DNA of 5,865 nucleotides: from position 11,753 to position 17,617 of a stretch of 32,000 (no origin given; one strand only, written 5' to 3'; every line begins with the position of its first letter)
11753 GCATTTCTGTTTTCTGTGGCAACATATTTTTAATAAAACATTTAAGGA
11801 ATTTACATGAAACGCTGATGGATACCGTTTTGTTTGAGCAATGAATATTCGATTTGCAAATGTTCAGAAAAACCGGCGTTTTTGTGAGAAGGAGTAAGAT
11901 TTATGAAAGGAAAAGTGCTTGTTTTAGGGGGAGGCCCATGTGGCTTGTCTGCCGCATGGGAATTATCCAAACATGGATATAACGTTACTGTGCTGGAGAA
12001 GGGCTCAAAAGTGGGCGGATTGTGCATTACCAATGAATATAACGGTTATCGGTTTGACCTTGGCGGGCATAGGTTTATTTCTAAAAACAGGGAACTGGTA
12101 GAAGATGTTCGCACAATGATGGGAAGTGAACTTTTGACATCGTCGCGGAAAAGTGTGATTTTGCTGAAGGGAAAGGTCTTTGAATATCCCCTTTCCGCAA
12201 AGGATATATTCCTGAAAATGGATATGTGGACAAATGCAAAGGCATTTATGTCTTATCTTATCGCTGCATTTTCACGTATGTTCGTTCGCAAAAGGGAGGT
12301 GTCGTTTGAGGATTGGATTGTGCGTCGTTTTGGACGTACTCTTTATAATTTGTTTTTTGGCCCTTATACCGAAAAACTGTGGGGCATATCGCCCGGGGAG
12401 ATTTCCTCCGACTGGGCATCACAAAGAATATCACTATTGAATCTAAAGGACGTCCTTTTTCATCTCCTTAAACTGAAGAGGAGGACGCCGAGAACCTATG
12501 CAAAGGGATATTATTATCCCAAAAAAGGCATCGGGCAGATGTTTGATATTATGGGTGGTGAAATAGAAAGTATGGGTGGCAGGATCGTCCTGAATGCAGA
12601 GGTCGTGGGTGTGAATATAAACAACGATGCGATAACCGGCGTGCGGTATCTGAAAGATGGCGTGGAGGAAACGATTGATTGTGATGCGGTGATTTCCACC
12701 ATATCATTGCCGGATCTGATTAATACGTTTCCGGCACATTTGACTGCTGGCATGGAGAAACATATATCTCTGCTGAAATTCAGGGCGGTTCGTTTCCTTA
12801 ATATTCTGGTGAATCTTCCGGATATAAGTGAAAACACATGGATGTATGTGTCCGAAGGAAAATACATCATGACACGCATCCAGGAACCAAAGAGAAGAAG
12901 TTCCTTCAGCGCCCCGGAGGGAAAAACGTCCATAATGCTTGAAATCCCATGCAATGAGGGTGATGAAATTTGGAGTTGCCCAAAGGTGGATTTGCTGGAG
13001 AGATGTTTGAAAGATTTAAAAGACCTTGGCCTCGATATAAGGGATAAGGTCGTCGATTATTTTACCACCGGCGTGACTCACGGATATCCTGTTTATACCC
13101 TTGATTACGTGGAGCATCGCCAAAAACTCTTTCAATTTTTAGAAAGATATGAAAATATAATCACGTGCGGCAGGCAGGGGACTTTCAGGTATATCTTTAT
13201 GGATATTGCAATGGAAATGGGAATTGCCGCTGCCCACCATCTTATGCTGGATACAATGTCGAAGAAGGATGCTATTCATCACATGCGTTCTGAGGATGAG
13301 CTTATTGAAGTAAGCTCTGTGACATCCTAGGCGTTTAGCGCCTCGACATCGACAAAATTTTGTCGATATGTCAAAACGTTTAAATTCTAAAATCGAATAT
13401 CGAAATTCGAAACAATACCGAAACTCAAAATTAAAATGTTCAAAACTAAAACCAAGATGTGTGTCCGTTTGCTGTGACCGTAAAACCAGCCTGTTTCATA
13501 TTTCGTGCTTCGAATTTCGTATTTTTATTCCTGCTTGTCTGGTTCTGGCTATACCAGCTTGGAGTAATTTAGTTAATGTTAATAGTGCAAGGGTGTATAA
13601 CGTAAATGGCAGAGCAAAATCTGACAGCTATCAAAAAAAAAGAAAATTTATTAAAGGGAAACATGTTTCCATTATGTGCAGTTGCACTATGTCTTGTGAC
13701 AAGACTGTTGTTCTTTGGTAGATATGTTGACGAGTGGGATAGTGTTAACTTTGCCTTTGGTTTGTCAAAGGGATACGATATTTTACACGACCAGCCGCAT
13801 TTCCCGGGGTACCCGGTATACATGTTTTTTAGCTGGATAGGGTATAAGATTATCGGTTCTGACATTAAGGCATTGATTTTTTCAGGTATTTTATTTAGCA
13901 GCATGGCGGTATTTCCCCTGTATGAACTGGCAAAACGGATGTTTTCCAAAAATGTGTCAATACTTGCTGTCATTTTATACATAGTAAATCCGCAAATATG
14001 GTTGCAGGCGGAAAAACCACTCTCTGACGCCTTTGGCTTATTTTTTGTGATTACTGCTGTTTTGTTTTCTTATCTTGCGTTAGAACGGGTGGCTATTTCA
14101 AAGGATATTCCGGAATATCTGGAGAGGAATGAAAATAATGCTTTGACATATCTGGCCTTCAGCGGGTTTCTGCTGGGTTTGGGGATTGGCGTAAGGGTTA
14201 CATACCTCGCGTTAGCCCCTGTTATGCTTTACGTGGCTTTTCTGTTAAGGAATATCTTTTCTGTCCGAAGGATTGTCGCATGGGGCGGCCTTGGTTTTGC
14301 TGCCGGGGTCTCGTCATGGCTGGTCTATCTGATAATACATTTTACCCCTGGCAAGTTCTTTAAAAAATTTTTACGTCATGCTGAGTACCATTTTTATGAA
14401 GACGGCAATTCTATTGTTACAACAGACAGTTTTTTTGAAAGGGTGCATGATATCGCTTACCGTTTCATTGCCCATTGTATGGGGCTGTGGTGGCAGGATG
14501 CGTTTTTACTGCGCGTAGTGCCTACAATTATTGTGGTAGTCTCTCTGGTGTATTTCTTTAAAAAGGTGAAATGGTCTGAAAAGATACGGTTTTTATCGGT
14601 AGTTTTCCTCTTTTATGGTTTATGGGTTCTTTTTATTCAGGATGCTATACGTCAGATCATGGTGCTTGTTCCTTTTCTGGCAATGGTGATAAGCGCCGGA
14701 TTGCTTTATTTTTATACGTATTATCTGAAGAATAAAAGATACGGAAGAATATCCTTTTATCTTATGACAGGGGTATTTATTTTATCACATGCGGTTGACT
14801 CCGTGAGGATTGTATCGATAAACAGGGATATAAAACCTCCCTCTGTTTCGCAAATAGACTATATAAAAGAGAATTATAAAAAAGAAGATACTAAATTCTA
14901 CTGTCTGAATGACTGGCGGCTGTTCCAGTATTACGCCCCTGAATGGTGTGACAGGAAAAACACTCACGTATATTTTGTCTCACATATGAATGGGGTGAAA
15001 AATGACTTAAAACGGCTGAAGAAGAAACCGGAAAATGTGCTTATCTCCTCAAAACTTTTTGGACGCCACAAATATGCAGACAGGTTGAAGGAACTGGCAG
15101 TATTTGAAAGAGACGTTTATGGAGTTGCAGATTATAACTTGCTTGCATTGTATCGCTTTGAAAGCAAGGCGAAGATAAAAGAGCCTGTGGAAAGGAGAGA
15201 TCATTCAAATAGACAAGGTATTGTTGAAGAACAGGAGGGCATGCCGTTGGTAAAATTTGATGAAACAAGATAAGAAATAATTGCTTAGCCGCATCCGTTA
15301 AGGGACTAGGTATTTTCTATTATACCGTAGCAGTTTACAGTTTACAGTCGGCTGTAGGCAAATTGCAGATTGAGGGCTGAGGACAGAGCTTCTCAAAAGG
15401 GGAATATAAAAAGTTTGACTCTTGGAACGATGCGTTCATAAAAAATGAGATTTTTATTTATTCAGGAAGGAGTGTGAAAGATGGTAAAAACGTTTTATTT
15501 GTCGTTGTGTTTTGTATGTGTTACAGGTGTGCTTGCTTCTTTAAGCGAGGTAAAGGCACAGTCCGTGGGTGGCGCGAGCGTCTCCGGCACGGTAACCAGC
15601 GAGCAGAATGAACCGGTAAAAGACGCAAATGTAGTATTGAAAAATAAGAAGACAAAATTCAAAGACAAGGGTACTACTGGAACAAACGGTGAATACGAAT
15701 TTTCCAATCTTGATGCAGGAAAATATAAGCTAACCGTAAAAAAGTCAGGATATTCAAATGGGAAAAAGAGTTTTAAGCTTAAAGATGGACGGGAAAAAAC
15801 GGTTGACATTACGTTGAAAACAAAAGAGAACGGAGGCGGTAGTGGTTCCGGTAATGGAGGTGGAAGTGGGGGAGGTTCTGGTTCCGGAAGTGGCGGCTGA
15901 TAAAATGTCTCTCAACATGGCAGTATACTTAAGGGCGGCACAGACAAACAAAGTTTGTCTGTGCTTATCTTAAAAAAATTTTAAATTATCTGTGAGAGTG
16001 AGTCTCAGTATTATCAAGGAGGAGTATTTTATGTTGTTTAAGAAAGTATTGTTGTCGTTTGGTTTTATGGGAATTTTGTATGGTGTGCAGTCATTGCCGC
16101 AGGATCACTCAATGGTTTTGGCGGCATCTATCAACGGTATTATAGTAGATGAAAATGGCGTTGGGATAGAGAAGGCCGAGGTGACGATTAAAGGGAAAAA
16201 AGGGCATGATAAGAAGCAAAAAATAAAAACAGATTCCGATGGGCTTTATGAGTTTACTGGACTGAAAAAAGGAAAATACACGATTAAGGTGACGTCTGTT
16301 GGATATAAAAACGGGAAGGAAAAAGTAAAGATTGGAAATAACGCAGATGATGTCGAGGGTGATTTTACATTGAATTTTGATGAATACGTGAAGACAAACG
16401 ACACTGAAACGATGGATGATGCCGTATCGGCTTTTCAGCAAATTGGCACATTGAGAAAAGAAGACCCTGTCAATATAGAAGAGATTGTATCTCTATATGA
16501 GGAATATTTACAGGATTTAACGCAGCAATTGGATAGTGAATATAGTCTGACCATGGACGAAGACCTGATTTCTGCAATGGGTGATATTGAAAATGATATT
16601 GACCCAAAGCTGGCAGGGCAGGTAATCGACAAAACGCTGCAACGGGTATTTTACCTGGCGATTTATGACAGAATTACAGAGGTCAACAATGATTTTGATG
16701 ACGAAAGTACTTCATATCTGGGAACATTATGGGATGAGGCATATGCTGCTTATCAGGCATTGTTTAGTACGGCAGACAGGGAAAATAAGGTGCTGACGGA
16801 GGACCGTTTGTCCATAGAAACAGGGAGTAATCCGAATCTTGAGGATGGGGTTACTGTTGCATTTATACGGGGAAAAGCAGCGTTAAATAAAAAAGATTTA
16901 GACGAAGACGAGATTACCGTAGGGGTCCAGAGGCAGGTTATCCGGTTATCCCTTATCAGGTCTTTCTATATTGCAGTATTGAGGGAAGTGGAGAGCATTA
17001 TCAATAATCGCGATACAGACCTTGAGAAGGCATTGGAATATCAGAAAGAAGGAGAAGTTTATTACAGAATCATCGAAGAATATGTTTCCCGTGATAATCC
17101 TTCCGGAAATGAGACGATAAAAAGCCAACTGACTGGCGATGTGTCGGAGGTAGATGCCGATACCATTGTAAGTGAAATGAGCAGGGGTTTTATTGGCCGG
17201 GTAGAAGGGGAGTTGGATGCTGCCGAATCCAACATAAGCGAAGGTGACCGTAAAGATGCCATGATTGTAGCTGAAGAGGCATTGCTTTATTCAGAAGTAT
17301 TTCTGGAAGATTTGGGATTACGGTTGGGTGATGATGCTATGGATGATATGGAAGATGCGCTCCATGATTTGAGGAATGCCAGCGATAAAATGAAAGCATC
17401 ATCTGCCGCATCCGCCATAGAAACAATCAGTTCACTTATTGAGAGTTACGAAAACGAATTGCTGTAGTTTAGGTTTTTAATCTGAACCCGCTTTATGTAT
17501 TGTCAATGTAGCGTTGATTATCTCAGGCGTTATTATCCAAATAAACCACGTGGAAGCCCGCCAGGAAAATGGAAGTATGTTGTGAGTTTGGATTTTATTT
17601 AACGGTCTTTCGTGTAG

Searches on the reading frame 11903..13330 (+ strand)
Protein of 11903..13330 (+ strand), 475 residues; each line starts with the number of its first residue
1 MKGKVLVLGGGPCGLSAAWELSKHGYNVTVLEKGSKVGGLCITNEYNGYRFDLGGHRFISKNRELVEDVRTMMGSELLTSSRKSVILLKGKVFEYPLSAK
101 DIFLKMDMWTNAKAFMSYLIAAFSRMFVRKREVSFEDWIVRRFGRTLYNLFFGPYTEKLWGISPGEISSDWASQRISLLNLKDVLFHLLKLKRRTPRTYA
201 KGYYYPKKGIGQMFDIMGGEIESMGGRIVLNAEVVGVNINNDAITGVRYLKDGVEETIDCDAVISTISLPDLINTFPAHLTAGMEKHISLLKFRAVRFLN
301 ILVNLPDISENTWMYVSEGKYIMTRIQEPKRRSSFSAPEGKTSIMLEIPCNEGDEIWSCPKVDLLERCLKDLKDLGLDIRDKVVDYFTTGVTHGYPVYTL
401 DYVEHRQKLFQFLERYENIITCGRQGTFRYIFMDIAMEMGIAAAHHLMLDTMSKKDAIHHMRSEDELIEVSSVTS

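Call 16: search_protein_families(library=pfam, proteins=[window:11903-13330:+], max_evalue=0.001)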
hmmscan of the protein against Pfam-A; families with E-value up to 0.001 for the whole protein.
window:11903-13330:+ (475 aa): 12 families
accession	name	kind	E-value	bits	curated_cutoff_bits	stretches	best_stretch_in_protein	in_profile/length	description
PF01593.30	Amino_oxidase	-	6.1e-23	82.2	19.8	1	13-444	2-439/443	Flavin containing amine oxidoreductase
PF13450.12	NAD_binding_8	-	1.1e-17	64.5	21.9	1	7-63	1-59/68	NAD(P)-binding Rossmann-like domain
PF01266.30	DAO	-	2.5e-12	47.4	27.9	1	4-38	1-35/353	FAD dependent oxidoreductase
PF03275.19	GLF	-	5.7e-08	33.2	26.3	0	288-355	98-165/203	UDP-galactopyranose mutase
PF12831.13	FAD_oxidored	-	6.1e-08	32.8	27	1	5-41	2-38/416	FAD dependent oxidoreductase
PF01494.25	FAD_binding_3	-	9e-08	32.2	22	1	4-35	3-34/349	FAD binding domain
PF07992.20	Pyr_redox_2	-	1.7e-07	31.4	26.1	1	4-79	2-77/291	Pyridine nucleotide-disulphide oxidoreductase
PF03486.20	HI0933_like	-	9e-07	29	50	1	4-38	2-36/244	HI0933-like protein Rossmann domain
PF00890.30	FAD_binding_2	-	5.1e-06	26.4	20.4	1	5-39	2-36/414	FAD binding domain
PF00070.33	Pyr_redox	-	9.6e-06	26.5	22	0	4-37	1-34/82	Pyridine nucleotide-disulphide oxidoreductase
PF13738.12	Pyr_redox_3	-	2.9e-05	23.9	30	1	7-36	2-32/305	Pyridine nucleotide-disulphide oxidoreductase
PF01946.23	Thi4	-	0.00022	21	26.2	1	4-39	19-55/235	Thi4 family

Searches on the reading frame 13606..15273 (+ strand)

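Call 16: search_protein_families(library=pfam, proteins=[window:13606-15273:+], max_evalue=0.001)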
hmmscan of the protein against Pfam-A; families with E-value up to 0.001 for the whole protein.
window:13606-15273:+ (555 aa): 2 families
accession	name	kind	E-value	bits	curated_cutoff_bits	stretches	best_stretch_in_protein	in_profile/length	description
PF13231.12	PMT_2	-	3.7e-10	40.7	26.1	1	70-240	4-159/160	Dolichyl-phosphate-mannose-protein mannosyltransferase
PF11028.14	TMEM260-like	-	0.0003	21.1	24.2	1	64-213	15-172/179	Protein O-mannosyl-transferase TMEM260-like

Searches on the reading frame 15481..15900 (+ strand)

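Call 17: search_protein_families(library=pfam, proteins=[window:15481-15900:+], max_evalue=0.001)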
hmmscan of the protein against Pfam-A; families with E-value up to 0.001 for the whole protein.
window:15481-15900:+ (139 aa): 6 families
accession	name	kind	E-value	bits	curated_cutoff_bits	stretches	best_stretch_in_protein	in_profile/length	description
PF13620.12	CarboxypepD_reg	-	4.7e-21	75.4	32.3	1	33-113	1-82/82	Carboxypeptidase regulatory-like domain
PF13715.12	CarbopepD_reg_2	-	2.7e-13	50.2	32.2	1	34-117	1-81/88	CarboxypepD_reg-like domain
PF17210.9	SdrD_B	-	3.1e-08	34.2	29.7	1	40-109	18-84/112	SdrD B-like domain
PF17802.7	SpaA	-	4.5e-06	27.2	23.1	1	39-111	9-88/91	Prealbumin-like fold domain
PF08308.17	PEGA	-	3.5e-05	24.1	20.8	1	73-114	28-69/71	PEGA domain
PF02369.22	Big_1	-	0.00024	21.6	34.9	0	23-87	10-79/93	Bacterial Ig-like domain (group 1)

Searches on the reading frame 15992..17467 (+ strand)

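Call 17: search_protein_families(library=pfam, proteins=[window:15992-17467:+], max_evalue=0.001)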
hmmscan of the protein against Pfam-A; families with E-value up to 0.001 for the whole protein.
window:15992-17467:+ (491 aa): 4 families
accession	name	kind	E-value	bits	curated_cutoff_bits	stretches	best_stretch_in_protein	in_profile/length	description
PF13620.12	CarboxypepD_reg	-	6.4e-14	52.5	32.3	1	46-127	1-81/82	Carboxypeptidase regulatory-like domain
PF13715.12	CarbopepD_reg_2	-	1.5e-10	41.4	32.2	1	47-118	1-68/88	CarboxypepD_reg-like domain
PF17210.9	SdrD_B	-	1.9e-08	34.9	29.7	1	48-113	14-78/112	SdrD B-like domain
PF17802.7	SpaA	-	3.7e-05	24.2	23.1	1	51-118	7-80/91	Prealbumin-like fold domain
